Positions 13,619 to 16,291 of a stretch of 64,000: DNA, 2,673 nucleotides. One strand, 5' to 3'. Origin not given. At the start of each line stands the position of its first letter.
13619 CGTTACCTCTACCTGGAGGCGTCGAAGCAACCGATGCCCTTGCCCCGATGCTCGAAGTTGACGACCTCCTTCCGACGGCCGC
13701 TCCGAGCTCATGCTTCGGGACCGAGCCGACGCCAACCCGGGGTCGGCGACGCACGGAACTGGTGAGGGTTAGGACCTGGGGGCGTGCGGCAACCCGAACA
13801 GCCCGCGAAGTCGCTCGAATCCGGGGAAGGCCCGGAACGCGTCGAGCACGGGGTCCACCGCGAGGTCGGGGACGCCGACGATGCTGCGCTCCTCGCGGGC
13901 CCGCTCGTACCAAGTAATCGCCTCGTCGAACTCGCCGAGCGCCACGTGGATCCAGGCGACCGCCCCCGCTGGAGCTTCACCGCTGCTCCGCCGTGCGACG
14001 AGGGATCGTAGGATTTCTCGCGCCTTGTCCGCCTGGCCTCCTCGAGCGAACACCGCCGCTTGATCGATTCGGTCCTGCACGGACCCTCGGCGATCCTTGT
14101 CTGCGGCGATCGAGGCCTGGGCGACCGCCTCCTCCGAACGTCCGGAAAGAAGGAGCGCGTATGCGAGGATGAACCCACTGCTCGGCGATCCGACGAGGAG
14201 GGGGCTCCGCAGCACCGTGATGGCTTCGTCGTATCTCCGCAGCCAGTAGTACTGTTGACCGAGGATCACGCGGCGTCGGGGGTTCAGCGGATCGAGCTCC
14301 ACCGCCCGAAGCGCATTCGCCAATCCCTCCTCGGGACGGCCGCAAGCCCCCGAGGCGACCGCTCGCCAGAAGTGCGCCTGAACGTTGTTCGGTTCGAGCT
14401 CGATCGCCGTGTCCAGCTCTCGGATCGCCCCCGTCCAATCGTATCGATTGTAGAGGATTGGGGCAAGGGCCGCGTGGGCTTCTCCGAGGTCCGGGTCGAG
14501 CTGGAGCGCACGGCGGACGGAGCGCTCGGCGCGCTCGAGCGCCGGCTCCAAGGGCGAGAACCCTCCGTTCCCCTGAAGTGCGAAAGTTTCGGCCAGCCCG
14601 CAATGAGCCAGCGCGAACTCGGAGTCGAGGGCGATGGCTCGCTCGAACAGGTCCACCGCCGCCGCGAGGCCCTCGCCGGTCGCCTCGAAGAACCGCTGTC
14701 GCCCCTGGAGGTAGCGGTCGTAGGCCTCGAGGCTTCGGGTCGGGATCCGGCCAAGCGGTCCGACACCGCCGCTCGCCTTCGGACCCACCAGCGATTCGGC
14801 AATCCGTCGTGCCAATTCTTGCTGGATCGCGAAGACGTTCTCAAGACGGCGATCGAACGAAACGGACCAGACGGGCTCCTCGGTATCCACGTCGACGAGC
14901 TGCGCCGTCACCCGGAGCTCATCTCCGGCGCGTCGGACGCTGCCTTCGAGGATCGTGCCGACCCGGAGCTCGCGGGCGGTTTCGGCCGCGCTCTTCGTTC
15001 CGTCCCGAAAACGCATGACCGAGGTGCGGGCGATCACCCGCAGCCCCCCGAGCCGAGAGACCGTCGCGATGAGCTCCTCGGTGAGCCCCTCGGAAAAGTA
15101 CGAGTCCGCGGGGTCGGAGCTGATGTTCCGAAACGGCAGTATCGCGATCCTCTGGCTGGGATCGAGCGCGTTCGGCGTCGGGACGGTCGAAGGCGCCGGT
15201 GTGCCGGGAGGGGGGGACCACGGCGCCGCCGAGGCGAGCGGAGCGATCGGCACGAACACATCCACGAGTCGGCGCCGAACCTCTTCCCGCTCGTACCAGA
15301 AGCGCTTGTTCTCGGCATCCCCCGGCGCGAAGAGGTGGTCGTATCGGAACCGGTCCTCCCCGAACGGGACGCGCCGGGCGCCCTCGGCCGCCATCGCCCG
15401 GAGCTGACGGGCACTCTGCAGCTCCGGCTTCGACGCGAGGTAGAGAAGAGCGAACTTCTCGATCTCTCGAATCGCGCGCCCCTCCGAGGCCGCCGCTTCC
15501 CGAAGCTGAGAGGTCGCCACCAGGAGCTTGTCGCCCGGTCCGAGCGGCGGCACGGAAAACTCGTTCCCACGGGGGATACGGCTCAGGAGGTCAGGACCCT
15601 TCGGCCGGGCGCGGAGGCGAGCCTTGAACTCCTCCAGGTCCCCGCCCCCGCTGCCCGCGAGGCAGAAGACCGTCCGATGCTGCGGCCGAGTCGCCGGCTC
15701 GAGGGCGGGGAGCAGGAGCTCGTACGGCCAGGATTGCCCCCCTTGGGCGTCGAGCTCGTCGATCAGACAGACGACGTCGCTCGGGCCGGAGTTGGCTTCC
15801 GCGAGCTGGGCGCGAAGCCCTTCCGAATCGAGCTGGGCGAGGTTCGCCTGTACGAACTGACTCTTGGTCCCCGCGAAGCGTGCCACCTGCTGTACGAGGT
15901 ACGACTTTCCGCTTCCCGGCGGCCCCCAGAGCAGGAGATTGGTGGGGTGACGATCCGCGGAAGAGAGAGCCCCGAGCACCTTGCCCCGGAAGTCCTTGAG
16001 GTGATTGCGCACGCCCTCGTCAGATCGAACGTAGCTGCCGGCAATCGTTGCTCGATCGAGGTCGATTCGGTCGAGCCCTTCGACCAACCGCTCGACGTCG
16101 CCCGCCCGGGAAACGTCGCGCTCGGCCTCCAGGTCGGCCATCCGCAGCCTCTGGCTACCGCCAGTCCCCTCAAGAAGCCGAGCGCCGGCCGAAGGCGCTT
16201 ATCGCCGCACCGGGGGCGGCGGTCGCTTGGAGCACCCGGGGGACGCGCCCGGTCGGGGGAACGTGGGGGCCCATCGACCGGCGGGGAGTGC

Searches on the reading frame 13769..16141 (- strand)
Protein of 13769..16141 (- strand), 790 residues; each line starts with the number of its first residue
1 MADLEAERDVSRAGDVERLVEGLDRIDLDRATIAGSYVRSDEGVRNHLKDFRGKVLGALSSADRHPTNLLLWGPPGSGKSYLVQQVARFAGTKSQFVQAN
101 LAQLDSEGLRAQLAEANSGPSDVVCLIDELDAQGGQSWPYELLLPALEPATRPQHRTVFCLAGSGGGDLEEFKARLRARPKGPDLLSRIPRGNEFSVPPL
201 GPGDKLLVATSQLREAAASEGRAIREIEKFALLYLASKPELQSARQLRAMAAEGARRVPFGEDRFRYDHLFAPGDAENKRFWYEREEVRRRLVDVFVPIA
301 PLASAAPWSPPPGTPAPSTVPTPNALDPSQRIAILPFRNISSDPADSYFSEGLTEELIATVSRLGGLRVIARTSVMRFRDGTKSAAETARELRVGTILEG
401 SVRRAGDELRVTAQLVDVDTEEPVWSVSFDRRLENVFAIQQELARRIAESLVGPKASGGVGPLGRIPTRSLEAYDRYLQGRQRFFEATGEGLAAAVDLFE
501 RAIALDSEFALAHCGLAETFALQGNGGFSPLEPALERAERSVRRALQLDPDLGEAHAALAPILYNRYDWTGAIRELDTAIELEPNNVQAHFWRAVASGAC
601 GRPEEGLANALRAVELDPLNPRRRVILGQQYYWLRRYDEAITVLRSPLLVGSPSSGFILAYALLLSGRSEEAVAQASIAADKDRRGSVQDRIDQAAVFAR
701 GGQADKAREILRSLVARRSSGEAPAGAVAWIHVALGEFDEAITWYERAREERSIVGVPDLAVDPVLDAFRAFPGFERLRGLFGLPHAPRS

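Call 30: search_protein_families(library=pfam, proteins=[window:13769-16141:-], max_evalue=0.001)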
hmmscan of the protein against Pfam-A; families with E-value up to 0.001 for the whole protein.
window:13769-16141:- (790 aa): 15 families
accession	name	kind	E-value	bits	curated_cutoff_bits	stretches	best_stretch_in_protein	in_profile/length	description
PF13414.12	TPR_11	-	6.2e-18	64.6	26.8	1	568-596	9-37/42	TPR repeat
PF07719.23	TPR_2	-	4.5e-13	48.7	27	0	729-750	8-29/34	Tetratricopeptide repeat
PF13431.12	TPR_17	-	1.4e-12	47.2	24.4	0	577-606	3-32/34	Tetratricopeptide repeat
PF14559.12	TPR_19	-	2.5e-12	47.4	25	0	536-590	8-60/68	Tetratricopeptide repeat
PF13428.12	TPR_14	-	1.8e-11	43.9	23.5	0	554-594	2-42/44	Tetratricopeptide repeat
PF00515.34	TPR_1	-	4.3e-11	42.6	27.8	0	730-749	9-28/34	Tetratricopeptide repeat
PF13432.12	TPR_16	-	2.2e-10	41.2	32.7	1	558-621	2-65/65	Tetratricopeptide repeat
PF00004.35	AAA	-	5e-09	37.1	21.2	1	69-164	1-109/131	ATPase family associated with various cellular activities (AAA)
PF12895.13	ANAPC3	-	4.9e-08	33.6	27.2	0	611-645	46-80/82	Anaphase-promoting complex, cyclosome, subunit 3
PF13181.12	TPR_8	-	4.6e-07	29.9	25.7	0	729-748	8-27/34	Tetratricopeptide repeat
PF13191.12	AAA_16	-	3.2e-06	28.2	32.6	1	56-116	13-85/167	AAA ATPase domain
PF13174.12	TPR_6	-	3.1e-05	24.8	26.3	0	695-717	7-29/33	Tetratricopeptide repeat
PF07721.20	TPR_4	-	0.00061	20.6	27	0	658-675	6-23/26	Tetratricopeptide repeat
PF23914.1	TPR_CcmH_CycH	-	0.00063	20.1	42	0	494-584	68-152/158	Cytochrome c-type biogenesis protein H TPR domain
PF07728.20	AAA_5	-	0.00075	20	22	0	68-100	1-34/139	AAA domain (dynein-related subfamily)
